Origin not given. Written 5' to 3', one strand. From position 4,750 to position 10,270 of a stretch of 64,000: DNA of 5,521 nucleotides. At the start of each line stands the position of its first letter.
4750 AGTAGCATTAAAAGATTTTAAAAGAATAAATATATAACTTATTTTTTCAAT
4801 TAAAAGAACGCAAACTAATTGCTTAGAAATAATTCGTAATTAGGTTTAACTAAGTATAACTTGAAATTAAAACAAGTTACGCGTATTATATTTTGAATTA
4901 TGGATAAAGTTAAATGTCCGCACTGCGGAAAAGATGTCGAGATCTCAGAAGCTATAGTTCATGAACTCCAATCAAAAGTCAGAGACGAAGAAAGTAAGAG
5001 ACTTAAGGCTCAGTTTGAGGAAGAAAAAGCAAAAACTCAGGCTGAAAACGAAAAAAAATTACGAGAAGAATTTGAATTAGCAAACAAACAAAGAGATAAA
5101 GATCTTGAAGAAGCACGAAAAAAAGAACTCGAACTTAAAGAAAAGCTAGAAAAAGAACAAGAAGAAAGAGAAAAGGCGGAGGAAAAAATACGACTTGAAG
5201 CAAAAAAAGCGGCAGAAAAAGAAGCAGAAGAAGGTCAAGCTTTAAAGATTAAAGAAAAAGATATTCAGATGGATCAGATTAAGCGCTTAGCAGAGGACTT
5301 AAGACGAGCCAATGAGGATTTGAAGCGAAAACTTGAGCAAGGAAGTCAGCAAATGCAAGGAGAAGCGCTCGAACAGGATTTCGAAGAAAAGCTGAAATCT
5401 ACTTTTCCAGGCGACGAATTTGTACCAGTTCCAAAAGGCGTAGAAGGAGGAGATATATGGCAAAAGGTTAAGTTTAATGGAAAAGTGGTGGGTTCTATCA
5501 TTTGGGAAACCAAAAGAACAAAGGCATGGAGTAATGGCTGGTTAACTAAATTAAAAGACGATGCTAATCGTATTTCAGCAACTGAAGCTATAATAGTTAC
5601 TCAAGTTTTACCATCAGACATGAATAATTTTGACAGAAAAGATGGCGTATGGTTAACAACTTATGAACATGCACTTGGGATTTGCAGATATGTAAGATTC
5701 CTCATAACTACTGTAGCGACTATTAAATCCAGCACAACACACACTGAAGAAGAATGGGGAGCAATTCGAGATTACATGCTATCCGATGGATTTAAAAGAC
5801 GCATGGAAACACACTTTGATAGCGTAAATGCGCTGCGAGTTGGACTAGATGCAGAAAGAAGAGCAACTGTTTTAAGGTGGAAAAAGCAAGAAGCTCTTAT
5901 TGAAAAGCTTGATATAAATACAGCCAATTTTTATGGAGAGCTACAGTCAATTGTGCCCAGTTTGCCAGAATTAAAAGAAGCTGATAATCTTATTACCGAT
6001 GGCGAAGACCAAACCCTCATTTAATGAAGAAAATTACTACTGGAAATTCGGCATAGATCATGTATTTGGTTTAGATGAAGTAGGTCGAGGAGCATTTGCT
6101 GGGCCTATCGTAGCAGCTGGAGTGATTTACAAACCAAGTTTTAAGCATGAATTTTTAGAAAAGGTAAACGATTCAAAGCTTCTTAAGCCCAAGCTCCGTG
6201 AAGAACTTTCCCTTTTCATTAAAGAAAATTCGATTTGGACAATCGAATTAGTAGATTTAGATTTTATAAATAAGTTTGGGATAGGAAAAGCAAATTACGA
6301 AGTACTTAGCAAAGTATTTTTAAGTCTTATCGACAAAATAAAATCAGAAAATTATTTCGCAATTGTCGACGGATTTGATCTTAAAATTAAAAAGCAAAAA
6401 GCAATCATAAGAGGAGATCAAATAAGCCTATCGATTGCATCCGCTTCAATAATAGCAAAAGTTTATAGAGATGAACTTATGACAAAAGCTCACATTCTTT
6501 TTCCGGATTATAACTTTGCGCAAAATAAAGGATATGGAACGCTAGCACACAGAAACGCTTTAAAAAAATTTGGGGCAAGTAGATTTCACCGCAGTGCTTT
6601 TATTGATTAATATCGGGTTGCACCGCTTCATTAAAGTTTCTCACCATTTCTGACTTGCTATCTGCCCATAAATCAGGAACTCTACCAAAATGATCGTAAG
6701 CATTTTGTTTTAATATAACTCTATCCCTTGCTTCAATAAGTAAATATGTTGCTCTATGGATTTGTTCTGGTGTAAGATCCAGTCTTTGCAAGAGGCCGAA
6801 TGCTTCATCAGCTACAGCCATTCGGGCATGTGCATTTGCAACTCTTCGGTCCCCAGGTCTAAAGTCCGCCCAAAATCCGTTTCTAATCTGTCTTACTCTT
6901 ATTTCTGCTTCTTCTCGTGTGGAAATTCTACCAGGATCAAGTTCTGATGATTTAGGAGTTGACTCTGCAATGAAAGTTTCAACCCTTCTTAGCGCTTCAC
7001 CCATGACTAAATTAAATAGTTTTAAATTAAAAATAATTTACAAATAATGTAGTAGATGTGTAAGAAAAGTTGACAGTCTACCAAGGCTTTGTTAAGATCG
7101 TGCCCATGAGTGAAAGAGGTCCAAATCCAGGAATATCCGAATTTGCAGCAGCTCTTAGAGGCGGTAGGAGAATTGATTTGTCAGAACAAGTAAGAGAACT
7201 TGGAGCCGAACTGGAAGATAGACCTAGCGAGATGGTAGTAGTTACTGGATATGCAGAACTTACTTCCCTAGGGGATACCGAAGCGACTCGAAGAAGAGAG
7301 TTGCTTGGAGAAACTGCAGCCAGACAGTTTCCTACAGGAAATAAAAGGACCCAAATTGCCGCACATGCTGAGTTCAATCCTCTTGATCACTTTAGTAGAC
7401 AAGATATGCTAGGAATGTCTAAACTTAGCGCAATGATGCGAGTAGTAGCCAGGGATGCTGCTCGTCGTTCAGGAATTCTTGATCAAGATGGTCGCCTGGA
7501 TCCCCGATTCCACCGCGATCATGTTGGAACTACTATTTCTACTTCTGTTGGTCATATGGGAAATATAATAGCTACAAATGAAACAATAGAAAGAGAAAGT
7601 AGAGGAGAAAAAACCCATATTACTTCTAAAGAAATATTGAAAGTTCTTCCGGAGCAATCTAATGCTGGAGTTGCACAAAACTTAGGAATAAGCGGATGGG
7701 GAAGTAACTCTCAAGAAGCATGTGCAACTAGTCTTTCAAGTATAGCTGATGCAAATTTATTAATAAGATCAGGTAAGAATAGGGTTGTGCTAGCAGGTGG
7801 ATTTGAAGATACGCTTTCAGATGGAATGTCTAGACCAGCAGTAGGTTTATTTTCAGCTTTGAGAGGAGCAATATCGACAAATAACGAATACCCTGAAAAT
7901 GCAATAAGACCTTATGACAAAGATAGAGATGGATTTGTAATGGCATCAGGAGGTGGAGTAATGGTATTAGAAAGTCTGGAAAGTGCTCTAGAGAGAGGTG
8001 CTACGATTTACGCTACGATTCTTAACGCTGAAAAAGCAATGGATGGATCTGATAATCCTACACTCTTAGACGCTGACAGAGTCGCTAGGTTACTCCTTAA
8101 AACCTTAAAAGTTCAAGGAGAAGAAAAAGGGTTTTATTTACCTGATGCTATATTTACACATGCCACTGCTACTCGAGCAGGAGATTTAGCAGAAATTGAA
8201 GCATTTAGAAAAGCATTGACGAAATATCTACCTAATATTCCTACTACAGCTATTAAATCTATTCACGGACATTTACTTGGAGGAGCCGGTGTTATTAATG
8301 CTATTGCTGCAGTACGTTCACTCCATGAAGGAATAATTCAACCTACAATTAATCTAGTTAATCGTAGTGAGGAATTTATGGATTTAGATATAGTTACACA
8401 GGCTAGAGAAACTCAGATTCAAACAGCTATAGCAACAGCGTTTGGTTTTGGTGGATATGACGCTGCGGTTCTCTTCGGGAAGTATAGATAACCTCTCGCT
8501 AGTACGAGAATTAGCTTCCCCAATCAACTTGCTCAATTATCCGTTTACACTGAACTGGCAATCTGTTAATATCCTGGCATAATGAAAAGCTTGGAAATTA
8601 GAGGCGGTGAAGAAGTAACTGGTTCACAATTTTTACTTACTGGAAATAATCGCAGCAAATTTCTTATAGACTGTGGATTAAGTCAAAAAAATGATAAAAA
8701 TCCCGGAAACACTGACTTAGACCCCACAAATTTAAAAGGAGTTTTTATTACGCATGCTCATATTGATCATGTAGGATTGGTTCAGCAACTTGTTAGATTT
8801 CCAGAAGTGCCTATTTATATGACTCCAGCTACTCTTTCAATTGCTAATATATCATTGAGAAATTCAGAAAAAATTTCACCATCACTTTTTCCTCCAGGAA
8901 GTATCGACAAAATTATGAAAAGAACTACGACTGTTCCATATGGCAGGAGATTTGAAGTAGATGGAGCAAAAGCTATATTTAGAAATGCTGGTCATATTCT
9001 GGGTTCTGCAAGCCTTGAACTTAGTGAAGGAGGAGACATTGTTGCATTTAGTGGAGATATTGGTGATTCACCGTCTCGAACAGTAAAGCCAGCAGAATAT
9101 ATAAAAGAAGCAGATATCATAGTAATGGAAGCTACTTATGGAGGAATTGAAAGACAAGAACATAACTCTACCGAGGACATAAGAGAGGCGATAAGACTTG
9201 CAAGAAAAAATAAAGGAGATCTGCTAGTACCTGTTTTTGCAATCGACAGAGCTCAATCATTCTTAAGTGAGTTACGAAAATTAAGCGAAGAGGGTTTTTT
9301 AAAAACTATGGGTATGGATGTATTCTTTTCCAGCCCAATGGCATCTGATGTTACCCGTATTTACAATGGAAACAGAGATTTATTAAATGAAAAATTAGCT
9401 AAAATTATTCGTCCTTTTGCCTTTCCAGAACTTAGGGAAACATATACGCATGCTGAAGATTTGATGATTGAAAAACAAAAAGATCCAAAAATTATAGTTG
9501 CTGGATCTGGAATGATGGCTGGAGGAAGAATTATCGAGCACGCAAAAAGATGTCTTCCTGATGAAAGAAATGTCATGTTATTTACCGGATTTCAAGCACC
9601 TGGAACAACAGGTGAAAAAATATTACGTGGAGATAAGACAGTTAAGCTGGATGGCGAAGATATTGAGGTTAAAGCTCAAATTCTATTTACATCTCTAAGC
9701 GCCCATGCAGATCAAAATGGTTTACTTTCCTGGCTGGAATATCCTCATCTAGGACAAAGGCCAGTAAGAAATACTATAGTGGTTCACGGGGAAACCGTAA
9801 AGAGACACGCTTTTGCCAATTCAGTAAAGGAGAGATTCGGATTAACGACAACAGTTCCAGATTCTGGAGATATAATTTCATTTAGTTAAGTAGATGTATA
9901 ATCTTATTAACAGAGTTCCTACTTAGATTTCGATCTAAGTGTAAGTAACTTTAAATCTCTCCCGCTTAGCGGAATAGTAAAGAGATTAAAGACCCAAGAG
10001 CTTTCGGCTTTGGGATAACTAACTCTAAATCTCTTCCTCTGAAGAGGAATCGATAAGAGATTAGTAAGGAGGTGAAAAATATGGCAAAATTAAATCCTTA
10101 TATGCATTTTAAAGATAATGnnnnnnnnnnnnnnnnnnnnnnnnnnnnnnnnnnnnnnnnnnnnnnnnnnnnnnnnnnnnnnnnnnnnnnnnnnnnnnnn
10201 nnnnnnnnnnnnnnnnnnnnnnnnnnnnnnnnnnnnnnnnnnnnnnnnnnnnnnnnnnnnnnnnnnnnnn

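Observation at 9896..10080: Tandem structured leader element upstream of a VOC/PhnB-like gene; candidate riboswitch-like cis-regulatory RNA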

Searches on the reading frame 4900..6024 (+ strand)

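Call 97: search_protein_families(library=pfam, proteins=[window:4900-6024:+], max_evalue=0.00001)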
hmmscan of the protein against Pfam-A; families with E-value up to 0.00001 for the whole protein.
window:4900-6024:+ (374 aa): 1 family
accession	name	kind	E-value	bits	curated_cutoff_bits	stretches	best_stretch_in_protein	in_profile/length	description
PF09903.14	DUF2130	-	3.3e-44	151.5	26.7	1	124-347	5-242/255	Uncharacterized protein conserved in bacteria (DUF2130)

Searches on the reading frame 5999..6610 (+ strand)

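Call 97: search_protein_families(library=pfam, proteins=[window:5999-6610:+], max_evalue=0.00001)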
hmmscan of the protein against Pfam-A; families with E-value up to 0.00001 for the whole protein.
window:5999-6610:+ (203 aa): 1 family
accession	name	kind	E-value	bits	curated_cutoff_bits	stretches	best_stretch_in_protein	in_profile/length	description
PF01351.25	RNase_HII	-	5.9e-28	98.6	25.8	1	24-202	2-197/199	Ribonuclease HII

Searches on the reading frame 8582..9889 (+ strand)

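Call 12: search_protein_families(library=pfam, proteins=[window:8582-9889:+])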
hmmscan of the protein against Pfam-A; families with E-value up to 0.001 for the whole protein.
window:8582-9889:+ (435 aa): 4 families
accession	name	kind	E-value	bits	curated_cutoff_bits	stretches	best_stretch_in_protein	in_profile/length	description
PF10996.14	Beta-Casp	-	3.3e-28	99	27.7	1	224-347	1-120/120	Beta-Casp domain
PF00753.33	Lactamase_B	-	1.5e-14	54.8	22.7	1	14-217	6-194/196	Metallo-beta-lactamase superfamily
PF12706.13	Lactamase_B_2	-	2.3e-13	50.6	27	1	27-218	3-198/200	Beta-lactamase superfamily domain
PF07521.17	RMMBL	-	1.8e-10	41.1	21.6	1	360-426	1-63/63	Zn-dependent metallo-hydrolase RNA specificity domain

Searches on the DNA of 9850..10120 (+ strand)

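Call 7: search_rna_families(source=window, start=9850, end=10120, threshold=evalue, max_evalue=10, show_alignments=3)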
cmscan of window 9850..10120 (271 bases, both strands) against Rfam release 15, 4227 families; matches with E-value up to 10: 2.
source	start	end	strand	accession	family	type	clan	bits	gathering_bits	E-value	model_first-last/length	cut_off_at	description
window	10018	10069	+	RF01923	mir-711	Gene; miRNA;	-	17.9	68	0.28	1-69/69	no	mir-711 microRNA precursor family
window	9850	9957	-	RF03116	aCoV-5UTR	Cis-reg;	CL00116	12.2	70.3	0.82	1-104/323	3'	Alphacoronavirus 5'UTR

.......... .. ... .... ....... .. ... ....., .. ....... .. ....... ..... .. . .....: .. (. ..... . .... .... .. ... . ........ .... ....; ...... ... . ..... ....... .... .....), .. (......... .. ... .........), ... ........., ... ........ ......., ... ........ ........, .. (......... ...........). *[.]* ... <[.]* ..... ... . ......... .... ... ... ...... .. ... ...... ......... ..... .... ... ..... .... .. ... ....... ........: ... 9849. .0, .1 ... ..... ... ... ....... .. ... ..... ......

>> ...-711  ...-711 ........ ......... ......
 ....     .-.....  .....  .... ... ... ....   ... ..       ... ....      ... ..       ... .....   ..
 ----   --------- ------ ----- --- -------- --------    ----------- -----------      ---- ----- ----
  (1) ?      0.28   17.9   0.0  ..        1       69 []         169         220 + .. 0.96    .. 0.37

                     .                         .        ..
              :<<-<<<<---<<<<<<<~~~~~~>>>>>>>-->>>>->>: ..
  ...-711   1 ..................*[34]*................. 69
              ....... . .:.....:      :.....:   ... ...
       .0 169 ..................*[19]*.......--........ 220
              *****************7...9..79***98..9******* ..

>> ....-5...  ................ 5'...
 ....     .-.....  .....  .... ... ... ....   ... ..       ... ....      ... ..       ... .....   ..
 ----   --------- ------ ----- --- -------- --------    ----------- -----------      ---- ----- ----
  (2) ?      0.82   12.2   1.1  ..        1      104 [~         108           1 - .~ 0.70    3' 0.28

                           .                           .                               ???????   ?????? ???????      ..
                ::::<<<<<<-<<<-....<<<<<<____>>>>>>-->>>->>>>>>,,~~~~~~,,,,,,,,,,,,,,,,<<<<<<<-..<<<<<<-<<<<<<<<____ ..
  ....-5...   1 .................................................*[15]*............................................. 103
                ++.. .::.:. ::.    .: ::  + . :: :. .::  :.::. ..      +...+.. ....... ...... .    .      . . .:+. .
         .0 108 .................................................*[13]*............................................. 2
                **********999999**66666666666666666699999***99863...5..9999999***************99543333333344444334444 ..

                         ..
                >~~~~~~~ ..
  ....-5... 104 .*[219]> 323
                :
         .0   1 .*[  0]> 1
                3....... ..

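Call 86: search_dna_similar(query=window:9905-10085:+, collection=phages, mode=distant, max_evalue=0.01, max_rows=5)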
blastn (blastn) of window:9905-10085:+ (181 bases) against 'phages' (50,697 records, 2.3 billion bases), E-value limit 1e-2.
No match.

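Call 87: search_dna_similar(query=window:9905-10085:+, collection=plasmids, mode=distant, max_evalue=0.01, max_rows=5)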
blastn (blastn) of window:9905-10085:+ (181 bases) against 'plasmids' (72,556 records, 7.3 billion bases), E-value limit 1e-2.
No match.
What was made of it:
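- Tried and rejected: No similarity (calls 86, 87).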
